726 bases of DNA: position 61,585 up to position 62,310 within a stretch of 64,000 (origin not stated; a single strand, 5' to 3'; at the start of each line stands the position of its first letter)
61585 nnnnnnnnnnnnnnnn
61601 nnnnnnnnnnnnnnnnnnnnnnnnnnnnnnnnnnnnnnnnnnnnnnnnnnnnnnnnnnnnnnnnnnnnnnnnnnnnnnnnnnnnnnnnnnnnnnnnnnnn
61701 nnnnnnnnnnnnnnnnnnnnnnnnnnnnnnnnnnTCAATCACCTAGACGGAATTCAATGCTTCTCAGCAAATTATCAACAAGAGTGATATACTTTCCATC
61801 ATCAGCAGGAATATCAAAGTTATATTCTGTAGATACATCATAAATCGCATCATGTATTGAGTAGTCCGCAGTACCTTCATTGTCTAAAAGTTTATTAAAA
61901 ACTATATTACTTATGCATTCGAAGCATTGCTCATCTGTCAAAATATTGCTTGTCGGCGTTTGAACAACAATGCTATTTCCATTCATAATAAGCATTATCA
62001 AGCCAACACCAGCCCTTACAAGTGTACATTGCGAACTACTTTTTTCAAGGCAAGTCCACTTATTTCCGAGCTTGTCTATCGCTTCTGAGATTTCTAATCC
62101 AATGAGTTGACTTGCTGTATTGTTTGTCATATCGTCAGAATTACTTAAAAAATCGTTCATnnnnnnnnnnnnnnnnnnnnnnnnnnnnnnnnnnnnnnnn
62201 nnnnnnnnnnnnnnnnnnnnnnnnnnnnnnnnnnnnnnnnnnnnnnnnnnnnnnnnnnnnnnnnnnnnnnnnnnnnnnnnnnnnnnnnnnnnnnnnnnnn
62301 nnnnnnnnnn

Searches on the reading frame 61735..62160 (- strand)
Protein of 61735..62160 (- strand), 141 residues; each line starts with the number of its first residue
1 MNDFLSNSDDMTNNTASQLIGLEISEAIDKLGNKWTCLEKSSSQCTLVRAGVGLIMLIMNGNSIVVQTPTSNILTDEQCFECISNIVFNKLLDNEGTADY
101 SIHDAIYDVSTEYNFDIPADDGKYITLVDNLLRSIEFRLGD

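Call 57: find_encoding_contigs(protein=window:61735-62160:-, flank=10000, max_places=4)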
Protein window:61735-62160:- (141 aa): 4 contigs read that carry it; 2 places shown.
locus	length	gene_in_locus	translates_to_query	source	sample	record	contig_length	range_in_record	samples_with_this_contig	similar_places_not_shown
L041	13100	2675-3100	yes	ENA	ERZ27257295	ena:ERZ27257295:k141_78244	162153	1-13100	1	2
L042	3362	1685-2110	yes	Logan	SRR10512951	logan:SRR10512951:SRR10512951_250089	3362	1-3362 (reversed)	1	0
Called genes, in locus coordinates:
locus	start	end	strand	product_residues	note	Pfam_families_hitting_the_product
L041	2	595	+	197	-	?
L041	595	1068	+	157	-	PF01661:Macro (weak)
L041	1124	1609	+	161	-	-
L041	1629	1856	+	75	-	-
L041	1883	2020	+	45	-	-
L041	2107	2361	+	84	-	-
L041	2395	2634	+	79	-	-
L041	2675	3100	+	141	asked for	-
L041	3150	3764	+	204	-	-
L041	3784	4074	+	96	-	-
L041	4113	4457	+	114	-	-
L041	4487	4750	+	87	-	-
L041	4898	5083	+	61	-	-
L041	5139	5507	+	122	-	-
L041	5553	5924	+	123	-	-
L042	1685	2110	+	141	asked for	-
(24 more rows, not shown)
